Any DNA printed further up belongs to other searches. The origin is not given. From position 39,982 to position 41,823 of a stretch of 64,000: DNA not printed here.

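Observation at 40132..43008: Operon for extracytosolic flavinylation / transmembrane electron transfer: FMN-binding (SGAT) protein - ApbE flavin transferase - membrane FNR-like reductase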

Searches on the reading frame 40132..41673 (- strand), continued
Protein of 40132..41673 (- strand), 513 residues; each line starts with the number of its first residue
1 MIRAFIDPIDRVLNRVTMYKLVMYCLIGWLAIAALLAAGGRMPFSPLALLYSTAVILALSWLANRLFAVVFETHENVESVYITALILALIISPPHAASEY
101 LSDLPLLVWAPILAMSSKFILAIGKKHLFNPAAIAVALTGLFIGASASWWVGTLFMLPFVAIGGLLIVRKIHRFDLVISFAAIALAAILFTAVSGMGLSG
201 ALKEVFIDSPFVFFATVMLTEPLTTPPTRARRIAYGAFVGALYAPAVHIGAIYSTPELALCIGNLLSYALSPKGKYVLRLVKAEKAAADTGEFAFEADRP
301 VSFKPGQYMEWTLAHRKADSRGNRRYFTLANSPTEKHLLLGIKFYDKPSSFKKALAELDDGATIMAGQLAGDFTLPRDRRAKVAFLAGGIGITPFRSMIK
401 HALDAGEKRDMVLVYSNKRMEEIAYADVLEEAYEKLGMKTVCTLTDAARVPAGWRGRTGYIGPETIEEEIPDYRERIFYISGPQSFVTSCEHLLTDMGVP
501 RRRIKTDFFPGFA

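Call 11: find_related_loci(query=A1, collection=genome_contigs, flank=6000)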
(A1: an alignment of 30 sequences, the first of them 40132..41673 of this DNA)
Query A1 (513 aa) in genome_contigs; peptide patterns used: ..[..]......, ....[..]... (x = any residue, [..] = any of these).
600 stretches matched a pattern (row limit reached: there are more); 597 encode a relative of the query (tblastn E <= 1e-3); the best 80 are kept; 80 distinct loci.
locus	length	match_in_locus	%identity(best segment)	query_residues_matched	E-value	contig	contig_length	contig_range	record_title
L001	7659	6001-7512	60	9-513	0e+0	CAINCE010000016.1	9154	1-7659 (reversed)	uncultured bacterium isolate KR5_bin-306 genome assembly, contig: bin-306:16/77, whole genome shotgun sequence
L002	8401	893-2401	57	9-512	0e+0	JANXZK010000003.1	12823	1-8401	MAG: bacterium isolate GL140_4_metabat_307 GL140_4_k141_1725339, whole genome shotgun sequence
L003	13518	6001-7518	58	6-513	0e+0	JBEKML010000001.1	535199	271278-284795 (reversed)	MAG: Minisyncoccia bacterium isolate SPRUCE 393 SPRUCE_393_1, whole genome shotgun sequence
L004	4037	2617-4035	60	9-482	0e+0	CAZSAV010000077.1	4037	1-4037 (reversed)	MAG TPA_asm: uncultured Candidatus Saccharibacteria bacterium isolate SRP278252_co2_806 genome assembly, contig: NODE_49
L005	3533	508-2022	54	9-513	0e+0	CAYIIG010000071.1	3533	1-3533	MAG TPA_asm: uncultured Candidatus Saccharibacteria bacterium isolate ERP119705_co20_252 genome assembly, contig: NODE_4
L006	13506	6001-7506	56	9-513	0e+0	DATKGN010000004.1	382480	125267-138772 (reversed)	MAG TPA_asm: Patescibacteria group bacterium isolate SMAG_U14552 k141_31954, whole genome shotgun sequence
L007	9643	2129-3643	55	9-513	0e+0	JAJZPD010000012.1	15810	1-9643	MAG: bacterium isolate SKS1.bin112 NODE_6630_length_15810_cov_2.305618, whole genome shotgun sequence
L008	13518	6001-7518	55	9-513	0e+0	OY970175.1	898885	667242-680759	MAG: uncultured bacterium isolate MFD03726.bin.c.4 genome assembly, chromosome: 1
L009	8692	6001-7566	56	4-513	1e-180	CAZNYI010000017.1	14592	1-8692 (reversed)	MAG TPA_asm: uncultured Candidatus Saccharibacteria bacterium isolate binchicken_co54_413 genome assembly, contig: NODE_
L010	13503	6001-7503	56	9-512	1e-180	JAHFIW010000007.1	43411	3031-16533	MAG: bacterium isolate nzgw371 NODE_1085_length_43412_cov_3.752558, whole genome shotgun sequence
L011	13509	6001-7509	55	10-512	2e-180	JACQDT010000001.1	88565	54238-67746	MAG: Candidatus Azambacteria bacterium isolate NC_groundwater_1002_Pr1_S-0.65um_50_11 Montesol18_Sp65_coassembly_scaffol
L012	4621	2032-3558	50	2-513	0e+0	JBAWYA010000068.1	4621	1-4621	MAG: bacterium isolate ELA077 MAG077_68, whole genome shotgun sequence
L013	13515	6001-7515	54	9-513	4e-179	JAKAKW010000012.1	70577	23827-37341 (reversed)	MAG: bacterium isolate WY4.bin98 NODE_407_length_70577_cov_2.505550, whole genome shotgun sequence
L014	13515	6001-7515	53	6-513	3e-179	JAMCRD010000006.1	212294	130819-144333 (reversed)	MAG: Patescibacteria group bacterium isolate FK_Sedi_A_Bin.288 NODE_41_length_212294_cov_11.3304, whole genome shotgun s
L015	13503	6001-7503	54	9-513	4e-179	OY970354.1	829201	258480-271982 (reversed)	MAG: uncultured bacterium isolate MFD04540.bin.2.12 genome assembly, chromosome: 1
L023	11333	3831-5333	52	9-512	2e-175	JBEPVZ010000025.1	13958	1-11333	MAG: Candidatus Daviesbacteria bacterium isolate 22E.vamb.044 NODE_3802_length_13958_cov_6.964900, whole genome shotgun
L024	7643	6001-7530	52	1-513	3e-175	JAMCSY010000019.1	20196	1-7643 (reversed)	MAG: Patescibacteria group bacterium isolate FK_Sedi_A_Bin.193 NODE_6037_length_20196_cov_13.1712, whole genome shotgun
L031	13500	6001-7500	52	9-513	1e-173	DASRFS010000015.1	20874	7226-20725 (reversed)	MAG TPA_asm: Patescibacteria group bacterium isolate SMAG_U10038 k141_1689002, whole genome shotgun sequence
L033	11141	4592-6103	54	9-513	4e-173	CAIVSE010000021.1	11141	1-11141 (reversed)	Candidatus Doudnabacteria bacterium isolate MJ-time_bin-3275 genome assembly, contig: bin-3275:21/93, whole genome shotg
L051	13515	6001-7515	52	5-513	8e-170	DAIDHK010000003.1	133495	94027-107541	MAG TPA_asm: Candidatus Levyibacteriota bacterium isolate clean343 NODE_3_length_133495_cov_12.109453, whole genome shot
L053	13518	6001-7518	50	9-513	2e-169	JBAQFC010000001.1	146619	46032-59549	MAG: Minisyncoccia bacterium isolate MFD12003_ilm_asm_bin59 k127_127655, whole genome shotgun sequence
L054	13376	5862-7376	51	9-513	5e-169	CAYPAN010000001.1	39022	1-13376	MAG TPA_asm: uncultured Candidatus Saccharibacteria bacterium isolate binchicken_co241_293 genome assembly, contig: NODE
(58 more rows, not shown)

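Call 26: predict_structure(alignment_id=A1)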
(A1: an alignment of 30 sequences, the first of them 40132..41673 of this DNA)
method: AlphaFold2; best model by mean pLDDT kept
length: 513 residues; sequences in the alignment: 30
mean_pLDDT: 86.6   pTM: 0.78
mean pLDDT of the five models: 86.6, 86.2, 85.5, 85.5, 83.8
residues with pLDDT >= 90: 241; 70-90: 240; 50-70: 28; < 50: 4
segments of 3 or more residues with pLDDT < 50: 510-513
pLDDT, mean of each block of 10 residues (from residue 1): 74 79 94 94 90 94 90 77 92 75 84 89 79 85 75 88 92 92 91 75 83 92 81 93 74 78 87 81 91 92 88 74 80 92 85 89 85 86 94 94 92 94 92 94 91 88 94 96 88 96 78 35
secondary structure, 60 per line:
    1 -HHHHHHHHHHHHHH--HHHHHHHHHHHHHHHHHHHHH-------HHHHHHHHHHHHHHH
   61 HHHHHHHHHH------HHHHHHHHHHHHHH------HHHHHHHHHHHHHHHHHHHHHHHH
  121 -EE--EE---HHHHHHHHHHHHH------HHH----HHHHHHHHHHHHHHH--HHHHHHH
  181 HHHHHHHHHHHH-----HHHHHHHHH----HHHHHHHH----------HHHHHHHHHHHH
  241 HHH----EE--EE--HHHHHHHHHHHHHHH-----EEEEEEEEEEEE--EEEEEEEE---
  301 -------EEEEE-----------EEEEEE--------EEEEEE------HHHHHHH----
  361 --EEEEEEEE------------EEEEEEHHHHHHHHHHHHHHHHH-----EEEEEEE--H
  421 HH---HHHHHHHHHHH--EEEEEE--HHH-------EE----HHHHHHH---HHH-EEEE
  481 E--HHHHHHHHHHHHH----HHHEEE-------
elements in order: H2-15 H18-38 H46-70 H77-90 H97-120 H131-143 H157-171 H174-192 H198-206 H211-218 H229-243 H256-270 E276-287 E290-297 E308-312 E324-329 E338-343 H350-356 E363-370 E383-388 H389-405 E411-417 H426-436 E439-444 H463-469 E477-481 H484-496 E504-506

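Call 32: fold_search(model_id=the predicted structure, library=pdb)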
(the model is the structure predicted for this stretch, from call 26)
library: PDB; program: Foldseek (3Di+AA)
matches with E <= 10: 1380; with E <= 0.001: 330
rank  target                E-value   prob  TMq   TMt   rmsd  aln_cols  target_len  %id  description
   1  1gvh                  4.0e-17  1.00  0.45  0.57  12.6       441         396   16  The X-ray structure of ferric Escherichia coli flavohemoglobin reveals an unespected geometry of the distal heme pocket (released 2002-08-06)
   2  6o0a                  4.7e-17  1.00  0.43  0.56  12.2       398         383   18  Crystal structure of flavohemoglobin from Malassezia yamatoensis with bound FAD and heme determined by iron SAD phasing (released 2019-03-06)
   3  5ogx                  1.3e-16  1.00  0.41  0.61   2.7       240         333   22  Crystal structure of Amycolatopsis cytochrome P450 reductase GcoB. (released 2018-07-04)
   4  2r6h_C                1.1e-15  1.00  0.41  0.72   4.8       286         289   18  Crystal structure of the domain comprising the NAD binding and the FAD binding regions of the NADH:ubiquinone oxidored (released 2007-09-11)
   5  7qty                  1.4e-15  1.00  0.42  0.74   4.0       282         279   20  X-ray structure of FAD domain of NqrF of Klebsiella pneumoniae (released 2022-02-09)
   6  2r6h_D                1.8e-15  1.00  0.41  0.73   4.3       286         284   19  Crystal structure of the domain comprising the NAD binding and the FAD binding regions of the NADH:ubiquinone oxidored (released 2007-09-11)
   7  8ad3_A                1.9e-15  1.00  0.41  0.72   4.8       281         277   20  X-ray structure of NqrF(129-408)of Vibrio cholerae variant F406A (released 2023-07-12)
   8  8qta                  2.8e-15  1.00  0.40  0.49  15.8       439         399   15  Cryo-EM structure of Streptococcus pneumoniae NADPH oxidase F397A mutant in complex with NADPH (released 2024-07-24)
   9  7qu5                  3.7e-15  1.00  0.41  0.73   4.7       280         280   19  X-ray structure of FAD domain of NqrF of Pseudomonas aeruginosa (released 2022-02-09)
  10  2r6h_A                4.1e-15  1.00  0.40  0.70   4.5       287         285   19  Crystal structure of the domain comprising the NAD binding and the FAD binding regions of the NADH:ubiquinone oxidored (released 2007-09-11)
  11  4eh1_B                4.3e-15  1.00  0.40  0.84   2.6       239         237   18  Crystal Structure of the Flavohem-like-FAD/NAD Binding Domain of Nitric Oxide Dioxygenase from Vibrio cholerae O1 biov (released 2012-04-25)
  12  8ad4_A                5.3e-15  1.00  0.41  0.73   3.2       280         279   20  X-ray structure of NqrF(129-408)of Vibrio cholerae in complex with NADH (released 2023-07-12)
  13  7qu3                  5.9e-15  1.00  0.41  0.73   4.7       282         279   19  X-ray structure of FAD domain of NqrF of Pseudomonas aeruginosa (released 2022-02-09)
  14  8ad3_B                8.1e-15  1.00  0.41  0.72   4.8       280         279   20  X-ray structure of NqrF(129-408)of Vibrio cholerae variant F406A (released 2023-07-12)
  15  2r6h_B                8.5e-15  1.00  0.41  0.72   4.7       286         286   18  Crystal structure of the domain comprising the NAD binding and the FAD binding regions of the NADH:ubiquinone oxidored (released 2007-09-11)
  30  8qt6                  3.5e-14  1.00  0.39  0.49  16.9       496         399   16  Cryo-EM structure of Streptococcus pneumoniae NADPH oxidase (released 2024-07-24)
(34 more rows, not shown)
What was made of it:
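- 40135..40857 (-): Cytoplasmic FNR-type FAD-binding barrel plus NAD(P)H-binding Rossmann domain, residues 273-513. Motifs: RRYFT (324-328), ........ (388-395), YISGP (479-483), C-terminal DFFPGFA. Foldseek matches to flavohaemoglobin, the NqrF FAD domain, cytochrome b5 reductase and Fre at E of 1e-13 to 1e-17 (call 32).
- Closest known: NOX/Fre/MsrQ-like reductases. Same: SpNOX appears among the fold matches of the full-length model (8qta and 8qt6, call 32).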

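Call 58: find_encoding_contigs(protein=P0001, flank=6000, max_places=2)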
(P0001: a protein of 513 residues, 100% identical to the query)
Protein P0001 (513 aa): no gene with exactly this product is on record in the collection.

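Call 64: search_protein_families(library=pfam, proteins=[L053:10816-11532:+, L051:7487-8488:-, L023:8641-9915:+, L033:1308-1979:+, L054:3899-4465:+, L031:3134-4357:+, L003:1452-2585:-, L053:12859-13311:+, L024:3151-4668:+], max_evalue=0.0001)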
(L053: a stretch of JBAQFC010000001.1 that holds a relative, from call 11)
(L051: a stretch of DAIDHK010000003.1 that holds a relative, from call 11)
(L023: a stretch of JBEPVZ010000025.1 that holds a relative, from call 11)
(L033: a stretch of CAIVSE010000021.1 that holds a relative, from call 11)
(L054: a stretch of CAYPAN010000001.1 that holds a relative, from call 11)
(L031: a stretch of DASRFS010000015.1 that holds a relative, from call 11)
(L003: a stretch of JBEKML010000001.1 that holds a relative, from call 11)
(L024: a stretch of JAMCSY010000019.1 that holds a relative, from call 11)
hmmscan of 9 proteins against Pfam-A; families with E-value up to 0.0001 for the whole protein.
L053:10816-11532:+ (238 aa): 2 families
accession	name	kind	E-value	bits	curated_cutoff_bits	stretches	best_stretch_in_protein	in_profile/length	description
PF00005.33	ABC_tran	-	4.3e-35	121.7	25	1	21-170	1-136/137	ABC transporter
PF02463.25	SMC_N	-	3e-06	27.3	40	0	30-214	23-210/220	RecF/RecN/SMC N terminal domain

L051:7487-8488:- (333 aa): 3 families
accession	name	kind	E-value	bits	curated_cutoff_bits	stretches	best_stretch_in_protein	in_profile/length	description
PF02518.31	HATPase_c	-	6.7e-28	97.8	26.4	1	217-325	2-110/111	Histidine kinase-, DNA gyrase B-, and HSP90-like ATPase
PF00512.31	HisKA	-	3.5e-11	43.4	26.9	1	107-170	3-65/66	His Kinase A (phospho-acceptor) domain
PF14501.12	HATPase_c_5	-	4.9e-09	36.5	22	1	221-323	6-102/102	GHKL domain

L023:8641-9915:+ (424 aa): 6 families
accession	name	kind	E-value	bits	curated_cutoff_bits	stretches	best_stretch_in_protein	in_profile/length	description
PF16576.10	HlyD_D23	-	1.3e-13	51.2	30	1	50-311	5-212/214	Barrel-sandwich domain of CusB or HlyD membrane-fusion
PF13437.12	HlyD_3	-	9.8e-11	42.8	22.2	1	196-306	2-102/106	HlyD family secretion protein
PF12700.13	HlyD_2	-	2.1e-07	30.5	25.1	1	6-114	8-113/416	HlyD family secretion protein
PF13533.13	Biotin_lipoyl_2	-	1.2e-06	28.7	29.8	1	65-94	3-32/32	Biotin-lipoyl like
PF00364.28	Biotin_lipoyl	-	9.3e-06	25.8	22.1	0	63-93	43-73/73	Biotin-requiring enzyme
PF00529.27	CusB_dom_1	-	2.8e-05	24.7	26.5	0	173-379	12-89/89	Cation efflux system protein CusB domain 1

L033:1308-1979:+ (223 aa): 2 families
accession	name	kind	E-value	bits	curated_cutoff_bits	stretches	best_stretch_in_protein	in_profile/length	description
PF00486.34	Trans_reg_C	-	1.7e-25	89.3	26.2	1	147-221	1-77/77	Transcriptional regulatory protein, C terminal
PF00072.30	Response_reg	-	4.7e-25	88.4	30.2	1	3-115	1-111/111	Response regulator receiver domain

L054:3899-4465:+ (188 aa): 3 families
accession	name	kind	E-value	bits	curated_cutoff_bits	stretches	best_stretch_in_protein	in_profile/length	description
PF04542.20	Sigma70_r2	-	1.6e-18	66.7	24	1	25-91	1-69/71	Sigma-70 region 2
PF08281.18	Sigma70_r4_2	-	3.5e-12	46.2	25.7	1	132-179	3-50/54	Sigma-70, region 4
PF04545.22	Sigma70_r4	-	9.1e-10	38.3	24.1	1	136-181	1-46/50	Sigma-70, region 4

L031:3134-4357:+ (407 aa): 2 families
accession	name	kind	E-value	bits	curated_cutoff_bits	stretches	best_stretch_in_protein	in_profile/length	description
PF12704.14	MacB_PCD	-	1.7e-42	146.5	27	1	21-244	1-204/207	MacB-like periplasmic core domain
PF02687.27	FtsX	-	3.8e-19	69.3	25.5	1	288-400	3-120/120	FtsX-like permease C-terminal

L003:1452-2585:- (377 aa): 0 families

L053:12859-13311:+ (150 aa): 1 family
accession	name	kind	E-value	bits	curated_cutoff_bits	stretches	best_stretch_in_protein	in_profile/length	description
PF18914.6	DUF5666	-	3.8e-05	24.3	27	1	70-134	2-59/60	Domain of unknown function (DUF5666)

L024:3151-4668:+ (505 aa): 2 families
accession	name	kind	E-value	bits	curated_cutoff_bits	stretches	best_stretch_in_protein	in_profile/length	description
PF07690.21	MFS_1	-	1.7e-54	185.5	33.4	1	19-413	1-346/347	Major Facilitator Superfamily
PF00083.30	Sugar_tr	-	8.8e-05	22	22.3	1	48-122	45-122/452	Sugar (and other) transporter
